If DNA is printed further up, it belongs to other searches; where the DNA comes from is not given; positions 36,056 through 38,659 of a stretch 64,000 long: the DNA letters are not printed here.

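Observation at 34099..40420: Operon pairing ATP-dependent hydantoinase A/B (Zn-ribbon alpha-type subunit) with an HpaB-family flavin monooxygenase and a VOC protein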

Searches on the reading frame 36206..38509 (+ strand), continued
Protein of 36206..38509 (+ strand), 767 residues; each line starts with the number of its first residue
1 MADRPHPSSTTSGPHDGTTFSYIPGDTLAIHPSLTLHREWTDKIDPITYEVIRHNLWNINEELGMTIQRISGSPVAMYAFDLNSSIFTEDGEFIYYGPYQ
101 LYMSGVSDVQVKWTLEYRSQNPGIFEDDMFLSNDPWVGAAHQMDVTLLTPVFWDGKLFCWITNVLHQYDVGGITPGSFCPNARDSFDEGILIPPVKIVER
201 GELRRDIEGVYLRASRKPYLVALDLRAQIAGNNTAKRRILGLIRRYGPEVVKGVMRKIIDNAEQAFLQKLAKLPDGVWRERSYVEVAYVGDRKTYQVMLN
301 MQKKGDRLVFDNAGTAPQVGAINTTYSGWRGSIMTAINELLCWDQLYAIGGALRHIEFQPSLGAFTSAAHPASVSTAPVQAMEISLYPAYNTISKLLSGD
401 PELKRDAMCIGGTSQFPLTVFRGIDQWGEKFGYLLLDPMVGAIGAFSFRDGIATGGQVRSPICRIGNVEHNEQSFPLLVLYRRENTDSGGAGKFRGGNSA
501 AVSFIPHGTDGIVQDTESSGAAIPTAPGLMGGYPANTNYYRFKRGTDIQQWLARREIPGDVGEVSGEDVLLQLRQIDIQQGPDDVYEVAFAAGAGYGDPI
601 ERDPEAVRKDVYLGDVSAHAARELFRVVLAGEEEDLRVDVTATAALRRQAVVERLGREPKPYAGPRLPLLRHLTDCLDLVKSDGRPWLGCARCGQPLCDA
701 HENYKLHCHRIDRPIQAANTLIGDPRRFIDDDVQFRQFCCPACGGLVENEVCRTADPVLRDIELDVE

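Call 68: search_solved_structures(query=window:36206-38509:+, max_evalue=1e-20, show_alignments=5)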
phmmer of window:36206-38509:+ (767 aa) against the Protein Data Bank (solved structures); distinct sequences matched with E-value up to 1e-20: 5.
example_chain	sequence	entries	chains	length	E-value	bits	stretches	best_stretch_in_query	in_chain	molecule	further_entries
5l9w_A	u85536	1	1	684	4.6e-53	183.9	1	40-649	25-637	Acetophenone carboxylase delta subunit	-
5m45_A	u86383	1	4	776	2.5e-39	138.4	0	61-290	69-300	Acetone carboxylase alpha subunit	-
5svb_A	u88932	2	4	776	5.7e-38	133.9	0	61-290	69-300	Acetone carboxylase alpha subunit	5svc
7hk5_A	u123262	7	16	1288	1.1e-37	133.1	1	44-653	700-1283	N-methylhydantoinase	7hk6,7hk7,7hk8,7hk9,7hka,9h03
6yra_B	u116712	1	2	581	4.4e-37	131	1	43-640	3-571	Hydantoinase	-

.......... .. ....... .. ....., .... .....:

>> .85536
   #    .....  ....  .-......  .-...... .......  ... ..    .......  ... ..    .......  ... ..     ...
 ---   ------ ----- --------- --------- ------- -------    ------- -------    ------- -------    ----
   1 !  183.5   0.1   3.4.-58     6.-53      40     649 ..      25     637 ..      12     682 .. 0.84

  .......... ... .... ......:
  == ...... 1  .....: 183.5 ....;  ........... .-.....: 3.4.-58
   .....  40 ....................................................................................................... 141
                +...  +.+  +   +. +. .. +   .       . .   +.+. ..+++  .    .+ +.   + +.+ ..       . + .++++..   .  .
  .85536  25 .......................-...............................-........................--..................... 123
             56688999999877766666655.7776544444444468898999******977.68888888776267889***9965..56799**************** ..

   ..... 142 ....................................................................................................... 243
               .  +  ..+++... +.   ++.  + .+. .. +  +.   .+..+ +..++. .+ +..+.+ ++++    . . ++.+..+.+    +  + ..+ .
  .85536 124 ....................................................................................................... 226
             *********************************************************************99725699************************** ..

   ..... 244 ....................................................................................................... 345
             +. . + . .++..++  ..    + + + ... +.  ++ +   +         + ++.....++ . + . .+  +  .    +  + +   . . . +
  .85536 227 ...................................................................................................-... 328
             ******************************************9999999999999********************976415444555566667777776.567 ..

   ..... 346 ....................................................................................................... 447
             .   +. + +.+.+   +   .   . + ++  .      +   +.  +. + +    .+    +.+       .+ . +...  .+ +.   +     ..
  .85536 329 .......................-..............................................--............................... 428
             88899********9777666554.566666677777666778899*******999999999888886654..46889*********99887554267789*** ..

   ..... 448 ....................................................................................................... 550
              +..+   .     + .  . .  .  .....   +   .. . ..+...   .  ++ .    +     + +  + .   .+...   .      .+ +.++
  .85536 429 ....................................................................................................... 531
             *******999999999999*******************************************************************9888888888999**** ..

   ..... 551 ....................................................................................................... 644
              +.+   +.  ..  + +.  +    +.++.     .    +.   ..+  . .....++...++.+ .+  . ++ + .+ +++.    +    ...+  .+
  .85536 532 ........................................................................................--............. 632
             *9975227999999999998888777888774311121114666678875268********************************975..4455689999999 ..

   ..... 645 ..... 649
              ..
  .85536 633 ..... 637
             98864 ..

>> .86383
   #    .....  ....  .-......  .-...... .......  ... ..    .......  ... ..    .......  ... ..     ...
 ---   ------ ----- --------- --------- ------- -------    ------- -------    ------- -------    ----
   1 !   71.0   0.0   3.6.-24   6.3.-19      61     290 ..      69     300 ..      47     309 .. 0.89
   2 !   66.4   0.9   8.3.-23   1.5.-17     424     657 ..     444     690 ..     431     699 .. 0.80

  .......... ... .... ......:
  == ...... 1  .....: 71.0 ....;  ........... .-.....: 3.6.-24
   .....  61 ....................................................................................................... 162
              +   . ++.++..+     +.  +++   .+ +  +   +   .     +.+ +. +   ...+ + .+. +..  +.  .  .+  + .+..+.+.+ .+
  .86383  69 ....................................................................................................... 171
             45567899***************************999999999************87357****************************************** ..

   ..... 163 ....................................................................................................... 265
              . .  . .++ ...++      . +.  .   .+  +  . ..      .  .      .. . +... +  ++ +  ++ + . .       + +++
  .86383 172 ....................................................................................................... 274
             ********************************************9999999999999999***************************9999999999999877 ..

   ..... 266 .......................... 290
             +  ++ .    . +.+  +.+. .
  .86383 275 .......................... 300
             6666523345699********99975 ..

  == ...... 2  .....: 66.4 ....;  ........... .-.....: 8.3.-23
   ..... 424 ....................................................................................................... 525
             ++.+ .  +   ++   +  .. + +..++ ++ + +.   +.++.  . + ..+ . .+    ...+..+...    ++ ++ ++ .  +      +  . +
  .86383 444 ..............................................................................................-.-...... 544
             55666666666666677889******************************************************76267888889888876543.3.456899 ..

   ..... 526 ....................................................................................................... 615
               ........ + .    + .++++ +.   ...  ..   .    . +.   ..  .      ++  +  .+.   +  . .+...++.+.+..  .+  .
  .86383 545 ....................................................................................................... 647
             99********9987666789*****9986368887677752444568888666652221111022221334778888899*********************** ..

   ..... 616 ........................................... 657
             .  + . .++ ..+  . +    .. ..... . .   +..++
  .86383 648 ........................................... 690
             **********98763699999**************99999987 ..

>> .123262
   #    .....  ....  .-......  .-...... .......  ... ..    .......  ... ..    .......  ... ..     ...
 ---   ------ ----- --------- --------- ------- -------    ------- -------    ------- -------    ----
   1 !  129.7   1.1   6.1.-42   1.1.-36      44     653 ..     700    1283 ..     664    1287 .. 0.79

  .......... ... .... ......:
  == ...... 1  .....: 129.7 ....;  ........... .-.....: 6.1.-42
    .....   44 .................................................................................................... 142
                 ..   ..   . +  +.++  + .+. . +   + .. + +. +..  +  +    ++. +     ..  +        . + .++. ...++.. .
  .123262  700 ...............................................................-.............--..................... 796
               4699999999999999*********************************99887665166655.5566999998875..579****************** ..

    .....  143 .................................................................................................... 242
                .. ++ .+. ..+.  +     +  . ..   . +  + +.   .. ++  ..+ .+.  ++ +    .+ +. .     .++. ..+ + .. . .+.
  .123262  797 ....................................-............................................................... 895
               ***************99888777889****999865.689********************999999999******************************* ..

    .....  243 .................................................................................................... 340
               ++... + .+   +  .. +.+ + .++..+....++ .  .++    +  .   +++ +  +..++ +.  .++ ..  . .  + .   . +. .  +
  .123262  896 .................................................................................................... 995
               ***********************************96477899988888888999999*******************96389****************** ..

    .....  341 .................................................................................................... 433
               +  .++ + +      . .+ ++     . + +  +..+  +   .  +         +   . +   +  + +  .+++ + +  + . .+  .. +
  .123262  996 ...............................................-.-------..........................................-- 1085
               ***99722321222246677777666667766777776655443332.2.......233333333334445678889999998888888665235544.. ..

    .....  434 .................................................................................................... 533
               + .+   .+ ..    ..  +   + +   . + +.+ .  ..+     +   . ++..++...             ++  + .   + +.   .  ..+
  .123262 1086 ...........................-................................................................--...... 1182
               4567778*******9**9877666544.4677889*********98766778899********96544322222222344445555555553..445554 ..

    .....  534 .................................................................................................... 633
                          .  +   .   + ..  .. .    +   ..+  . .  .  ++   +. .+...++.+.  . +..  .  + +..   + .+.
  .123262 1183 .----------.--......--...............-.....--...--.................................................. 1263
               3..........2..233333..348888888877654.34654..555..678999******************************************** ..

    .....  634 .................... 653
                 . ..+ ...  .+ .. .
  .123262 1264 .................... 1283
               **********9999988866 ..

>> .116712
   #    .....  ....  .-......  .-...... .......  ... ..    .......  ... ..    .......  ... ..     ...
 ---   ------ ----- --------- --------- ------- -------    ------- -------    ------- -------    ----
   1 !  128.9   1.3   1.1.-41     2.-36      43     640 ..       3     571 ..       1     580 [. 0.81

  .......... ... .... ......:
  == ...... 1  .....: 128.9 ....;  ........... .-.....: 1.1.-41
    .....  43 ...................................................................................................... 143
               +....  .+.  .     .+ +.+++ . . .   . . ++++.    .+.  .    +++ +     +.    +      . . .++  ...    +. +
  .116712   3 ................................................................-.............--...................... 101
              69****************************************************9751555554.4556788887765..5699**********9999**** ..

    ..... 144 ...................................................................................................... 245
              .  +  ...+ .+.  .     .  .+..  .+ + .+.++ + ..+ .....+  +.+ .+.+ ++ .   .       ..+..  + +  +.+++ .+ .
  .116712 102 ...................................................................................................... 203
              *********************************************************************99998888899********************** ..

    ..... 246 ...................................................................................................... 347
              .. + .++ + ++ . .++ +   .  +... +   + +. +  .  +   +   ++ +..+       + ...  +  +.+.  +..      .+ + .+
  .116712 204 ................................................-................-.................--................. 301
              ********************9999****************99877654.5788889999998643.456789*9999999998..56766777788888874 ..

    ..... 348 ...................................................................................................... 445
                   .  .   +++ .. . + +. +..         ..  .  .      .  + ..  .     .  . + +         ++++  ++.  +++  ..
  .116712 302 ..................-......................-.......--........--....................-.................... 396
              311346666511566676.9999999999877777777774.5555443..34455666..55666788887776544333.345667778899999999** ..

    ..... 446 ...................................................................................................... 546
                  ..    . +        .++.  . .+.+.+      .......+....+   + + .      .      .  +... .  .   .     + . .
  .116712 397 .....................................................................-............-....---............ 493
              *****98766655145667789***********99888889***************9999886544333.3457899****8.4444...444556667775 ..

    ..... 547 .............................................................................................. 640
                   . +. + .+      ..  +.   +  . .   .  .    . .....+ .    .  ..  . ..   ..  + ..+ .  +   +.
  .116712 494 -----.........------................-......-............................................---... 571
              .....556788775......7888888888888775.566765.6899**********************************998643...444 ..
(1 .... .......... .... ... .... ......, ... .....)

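Call 72: predict_structure(alignment_id=A4)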
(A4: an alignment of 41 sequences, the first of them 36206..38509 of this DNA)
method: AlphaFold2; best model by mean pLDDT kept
length: 767 residues; sequences in the alignment: 41
mean_pLDDT: 71.6   pTM: 0.78
mean pLDDT of the five models: 71.6, 69.8, 69.4, 59.5, 57.4
residues with pLDDT >= 90: 209; 70-90: 254; 50-70: 139; < 50: 165
segments of 3 or more residues with pLDDT < 50: 1-13, 73-82, 100-105, 135-143, 167-192, 323-327, 362-379, 409-420, 430-474, 490-498, 518-520, 527-529, 593-596
pLDDT, mean of each block of 10 residues (from residue 1): 35 52 74 94 95 86 66 41 74 73 57 85 87 49 67 96 59 30 34 74 80 60 77 90 97 95 93 92 68 80 93 62 52 76 79 82 41 37 69 83 65 39 54 39 32 29 28 54 66 48 78 61 53 56 93 89 91 74 83 61 86 80 89 90 95 92 87 90 92 92 95 79 74 89 89 89 86
secondary structure, 60 per line:
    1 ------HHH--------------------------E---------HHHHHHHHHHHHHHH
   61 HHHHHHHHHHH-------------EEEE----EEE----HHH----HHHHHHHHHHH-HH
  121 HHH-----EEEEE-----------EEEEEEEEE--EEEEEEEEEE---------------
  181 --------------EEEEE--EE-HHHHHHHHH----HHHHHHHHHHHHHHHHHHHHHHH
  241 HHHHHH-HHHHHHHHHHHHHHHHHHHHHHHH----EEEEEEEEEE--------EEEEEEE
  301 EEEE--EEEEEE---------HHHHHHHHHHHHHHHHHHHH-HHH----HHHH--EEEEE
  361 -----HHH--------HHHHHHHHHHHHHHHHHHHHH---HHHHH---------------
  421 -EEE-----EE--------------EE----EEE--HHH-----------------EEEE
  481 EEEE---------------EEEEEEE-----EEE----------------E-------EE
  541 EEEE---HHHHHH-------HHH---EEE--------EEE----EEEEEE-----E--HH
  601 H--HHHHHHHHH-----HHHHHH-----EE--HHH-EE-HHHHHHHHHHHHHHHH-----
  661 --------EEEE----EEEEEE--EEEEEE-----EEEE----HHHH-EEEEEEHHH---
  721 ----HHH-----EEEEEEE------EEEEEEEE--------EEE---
elements in order (helices of 4 or more, strands of 3 or more residues): H46-71 E85-88 E93-95 H107-117 H119-123 E129-133 E145-153 E156-165 E195-199 H205-213 H218-246 H248-271 E276-285 E294-304 E307-312 H322-341 H350-353 E356-360 H377-397 H401-405 E422-424 E452-454 E477-484 E500-506 E512-514 E539-544 H548-553 E567-569 E578-580 E585-590 H604-612 H618-623 H640-655 E669-672 E677-682 E685-690 E696-699 H704-707 E709-714 E733-739 E746-753 E762-764

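Call 74: fold_search(model_id=the predicted structure, library=pdb)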
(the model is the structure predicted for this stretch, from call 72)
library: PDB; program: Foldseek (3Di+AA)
matches with E <= 10: 485; with E <= 0.001: 11
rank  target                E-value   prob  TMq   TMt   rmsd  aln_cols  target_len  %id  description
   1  5l9w_A                1.9e-33  1.00  0.65  0.73   4.8       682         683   23  Crystal structure of the Apc core complex (released 2017-01-18)
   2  5m45_A                3.6e-32  1.00  0.65  0.65   5.0       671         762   21  Structure of Acetone Carboxylase purified from Xanthobacter autotrophicus (released 2017-08-09)
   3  5svc_A                1.6e-30  1.00  0.65  0.66   4.9       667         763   22  Mechanism of ATP-Dependent Acetone Carboxylation, Acetone Carboxylase nucleotide-free structure (released 2017-08-09)
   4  5svb_A                6.6e-30  1.00  0.62  0.64   4.6       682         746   20  Mechanism of ATP-Dependent Acetone Carboxylation, Acetone Carboxylase AMP bound structure (released 2017-08-09)
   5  5svb_D                2.3e-29  1.00  0.63  0.64   4.7       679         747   20  Mechanism of ATP-Dependent Acetone Carboxylation, Acetone Carboxylase AMP bound structure (released 2017-08-09)
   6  9h03_A                3.7e-29  1.00  0.57  0.36   6.0       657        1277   22  NMHase, dihydrouridine, 2.1A, CC_mask=0.7859 (released 2025-10-15)
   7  6yra_B                6.6e-26  1.00  0.59  0.76   5.3       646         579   23  Crystal structure of ATP-dependent caprolactamase from Pseudomonas jessenii (released 2021-04-21)
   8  5m45_C                1.4e-05  1.00  0.11  0.46  12.1       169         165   18  Structure of Acetone Carboxylase purified from Xanthobacter autotrophicus (released 2017-08-09)
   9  5svc_C                1.8e-05  1.00  0.11  0.48  11.6       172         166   18  Mechanism of ATP-Dependent Acetone Carboxylation, Acetone Carboxylase nucleotide-free structure (released 2017-08-09)
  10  5svb_C                2.1e-05  1.00  0.11  0.47  11.7       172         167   19  Mechanism of ATP-Dependent Acetone Carboxylation, Acetone Carboxylase AMP bound structure (released 2017-08-09)
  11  5svb_F                3.2e-05  1.00  0.11  0.46  11.8       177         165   18  Mechanism of ATP-Dependent Acetone Carboxylation, Acetone Carboxylase AMP bound structure (released 2017-08-09)
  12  5l9w_C                4.6e-03  1.00  0.11  0.59   3.5        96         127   33  Crystal structure of the Apc core complex (released 2017-01-18)
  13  8w26                  8.8e-02  0.13  0.10  0.16  17.9       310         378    9  X-ray crystal structure of the GAF-PHY domains of SyB-Cph1 (released 2024-05-22)
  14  8d2j_A                1.1e-01  0.03  0.08  0.10  22.7       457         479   10  A novel insecticidal protein from ferns IPD113_Cow. (released 2023-11-08)
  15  9cxi_A                1.3e-01  0.06  0.07  0.07  17.7       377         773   10  Structure of PDE6C in complex with the rod inhibitory p gamma subunit in the absence of added cGMP (released 2024-12-18)
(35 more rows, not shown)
